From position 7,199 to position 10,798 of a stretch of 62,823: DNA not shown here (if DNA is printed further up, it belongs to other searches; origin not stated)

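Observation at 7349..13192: Domain architecture of the 1,947-aa giant: PD-(D/E)xK-like core, proline-rich tether and a HerA/FtsK-like motor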

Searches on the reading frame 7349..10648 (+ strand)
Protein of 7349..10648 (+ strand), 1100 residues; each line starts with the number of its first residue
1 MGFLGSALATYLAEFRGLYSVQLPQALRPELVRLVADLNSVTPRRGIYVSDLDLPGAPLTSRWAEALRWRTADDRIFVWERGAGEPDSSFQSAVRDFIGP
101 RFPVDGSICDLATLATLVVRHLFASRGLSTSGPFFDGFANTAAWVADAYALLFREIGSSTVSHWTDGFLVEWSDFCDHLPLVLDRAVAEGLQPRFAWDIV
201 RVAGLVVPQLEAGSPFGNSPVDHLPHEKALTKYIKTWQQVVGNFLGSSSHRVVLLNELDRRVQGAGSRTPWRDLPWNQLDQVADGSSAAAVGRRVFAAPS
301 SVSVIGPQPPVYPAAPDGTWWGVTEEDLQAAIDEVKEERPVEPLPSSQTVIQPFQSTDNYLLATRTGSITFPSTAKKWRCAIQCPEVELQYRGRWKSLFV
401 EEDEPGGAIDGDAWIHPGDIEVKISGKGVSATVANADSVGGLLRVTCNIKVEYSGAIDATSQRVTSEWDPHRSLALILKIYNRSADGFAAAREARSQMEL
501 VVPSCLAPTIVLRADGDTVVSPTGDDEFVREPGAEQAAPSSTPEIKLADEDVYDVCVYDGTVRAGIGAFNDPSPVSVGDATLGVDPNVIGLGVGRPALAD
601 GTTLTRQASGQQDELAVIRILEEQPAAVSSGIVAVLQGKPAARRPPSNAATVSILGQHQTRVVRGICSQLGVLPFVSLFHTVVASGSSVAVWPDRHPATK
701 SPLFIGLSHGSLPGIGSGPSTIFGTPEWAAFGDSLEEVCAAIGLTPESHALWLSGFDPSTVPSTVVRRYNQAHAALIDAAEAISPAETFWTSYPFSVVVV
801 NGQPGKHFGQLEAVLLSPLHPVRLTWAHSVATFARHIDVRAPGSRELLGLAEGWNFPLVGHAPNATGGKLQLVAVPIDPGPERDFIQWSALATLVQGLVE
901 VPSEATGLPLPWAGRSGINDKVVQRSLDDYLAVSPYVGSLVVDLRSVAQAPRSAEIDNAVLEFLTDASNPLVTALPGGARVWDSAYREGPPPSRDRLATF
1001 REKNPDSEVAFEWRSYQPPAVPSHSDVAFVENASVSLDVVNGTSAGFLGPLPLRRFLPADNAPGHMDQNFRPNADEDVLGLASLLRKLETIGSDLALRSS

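Call 58: predict_structure(alignment_id=A5)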
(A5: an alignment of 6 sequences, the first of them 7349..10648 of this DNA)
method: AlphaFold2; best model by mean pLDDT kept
length: 1100 residues; sequences in the alignment: 6
mean_pLDDT: 55.7   pTM: 0.39
mean pLDDT of the five models: 55.7, 51.1, 49.4, 48.6, 48.3
residues with pLDDT >= 90: 10; 70-90: 306; 50-70: 355; < 50: 429
segments of 3 or more residues with pLDDT < 50: 158-161, 263-268, 308-320, 337-369, 371-373, 532-537, 560-573, 584-591, 607-613, 621-720, 742-761, 784-786, 788-790, 793-921, 933-937, 1004-1008, 1032-1079, 1088-1100
pLDDT, mean of each block of 10 residues (from residue 1): 81 82 86 86 74 66 64 74 66 80 75 89 88 84 87 66 77 88 80 77 73 58 58 80 68 68 49 71 74 74 53 43 64 54 34 40 44 53 62 67 78 81 77 77 71 63 60 79 75 71 64 65 59 48 58 60 41 54 45 57 52 52 38 31 27 33 39 35 25 24 25 30 60 55 42 35 57 66 52 36 26 30 37 40 37 27 29 28 25 24 26 35 53 53 63 69 71 69 74 64 52 69 53 29 21 24 28 38 48 28
secondary structure, 60 per line:
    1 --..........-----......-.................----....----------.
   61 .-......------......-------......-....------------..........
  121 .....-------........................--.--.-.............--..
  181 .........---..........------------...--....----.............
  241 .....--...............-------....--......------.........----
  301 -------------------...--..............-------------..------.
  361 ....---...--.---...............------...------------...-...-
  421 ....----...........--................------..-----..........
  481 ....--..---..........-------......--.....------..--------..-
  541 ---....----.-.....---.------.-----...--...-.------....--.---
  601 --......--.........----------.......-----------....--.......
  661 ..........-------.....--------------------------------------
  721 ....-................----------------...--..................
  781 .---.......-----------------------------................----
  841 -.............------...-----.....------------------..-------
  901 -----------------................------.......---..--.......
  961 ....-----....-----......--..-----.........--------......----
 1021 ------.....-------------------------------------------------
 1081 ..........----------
elements in order (helices of 4 or more, strands of 3 or more residues): H3-12 E18-23 H25-41 E46-49 H63-68 E75-80 H88-93 E95-98 H111-125 H133-156 H164-176 H179-189 H193-202 H220-223 H228-245 H248-262 H270-273 H276-281 H288-296 H325-338 E360-364 E368-370 E377-391 E398-400 E413-415 E421-424 E429-439 E442-457 E471-484 E492-501 E509-514 E517-521 E544-547 E554-558 E575-577 E580-582 E591-594 E603-608 E611-619 H630-636 H648-651 H654-670 H678-682 H721-724 H726-741 H763-781 H785-791 H821-836 H842-854 E861-863 E869-873 H918-933 E940-946 H954-964 H970-973 E979-984 H994-1002 E1011-1016 E1027-1031 H1081-1090

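Call 80: fold_search(model_id=the predicted structure, library=pdb)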
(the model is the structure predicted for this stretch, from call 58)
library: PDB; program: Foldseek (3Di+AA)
matches with E <= 10: 949; with E <= 0.001: 0
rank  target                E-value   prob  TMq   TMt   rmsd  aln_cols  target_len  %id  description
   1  3irz                  3.4e-03  0.16  0.04  0.09  18.7       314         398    8  Crystal structure of functional region of UafA from Staphylococcus saprophyticus in P212121 form (released 2010-09-08)
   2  8bz7_E                3.6e-03  0.20  0.07  0.10  22.4       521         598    8  Crystal structure of the L. monocytogenes RmlT in complex with TDP-rhamnose (released 2023-12-27)
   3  8bz5_D                3.6e-03  0.14  0.08  0.12  24.6       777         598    9  Crystal structure of the L. monocytogenes RmlT in complex with HEPES (released 2023-12-27)
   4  9gzk_E                3.8e-03  0.25  0.07  0.11  22.1       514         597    8  Crystal structure of the L. monocytogenes RmlT in complex with 4-RboP-(CH2)6NH2 (released 2024-12-18)
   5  8bz5_A                3.8e-03  0.18  0.07  0.10  21.9       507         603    7  Crystal structure of the L. monocytogenes RmlT in complex with HEPES (released 2023-12-27)
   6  8bz7_C                4.4e-03  0.23  0.08  0.11  21.5       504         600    8  Crystal structure of the L. monocytogenes RmlT in complex with TDP-rhamnose (released 2023-12-27)
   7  8bz8_A                4.7e-03  0.20  0.08  0.11  22.2       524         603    8  Crystal structure of the L. monocytogenes RmlT D198A variant in complex with TDP-rhamnose (released 2023-12-27)
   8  8bz8_B                6.4e-03  0.16  0.07  0.10  22.4       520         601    8  Crystal structure of the L. monocytogenes RmlT D198A variant in complex with TDP-rhamnose (released 2023-12-27)
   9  8bz8_E                7.5e-03  0.10  0.07  0.11  24.8       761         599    9  Crystal structure of the L. monocytogenes RmlT D198A variant in complex with TDP-rhamnose (released 2023-12-27)
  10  9gzj_B                9.7e-03  0.15  0.07  0.11  22.5       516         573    8  Crystal structure of the L. monocytogenes RmlT in complex with 3-RboP-(CH2)6NH2 (released 2024-12-18)
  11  4ojd_H                1.3e-02  0.15  0.05  0.11  33.7       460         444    6  Crystal structure of a C-terminally truncated trimeric ectodomain of the C. elegans fusion protein EFF-1 G260A/D321E/D (released 2014-05-14)
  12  8bz7_B                1.6e-02  0.13  0.07  0.10  22.1       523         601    7  Crystal structure of the L. monocytogenes RmlT in complex with TDP-rhamnose (released 2023-12-27)
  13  1r70_B                1.6e-02  0.07  0.04  0.07  30.3       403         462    9  Model of human IgA2 determined by solution scattering, curve fitting and homology modelling (released 2004-10-19)
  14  8bz5_B                1.7e-02  0.15  0.07  0.11  22.2       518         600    8  Crystal structure of the L. monocytogenes RmlT in complex with HEPES (released 2023-12-27)
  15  8bz5_C                1.7e-02  0.13  0.07  0.10  22.3       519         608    8  Crystal structure of the L. monocytogenes RmlT in complex with HEPES (released 2023-12-27)
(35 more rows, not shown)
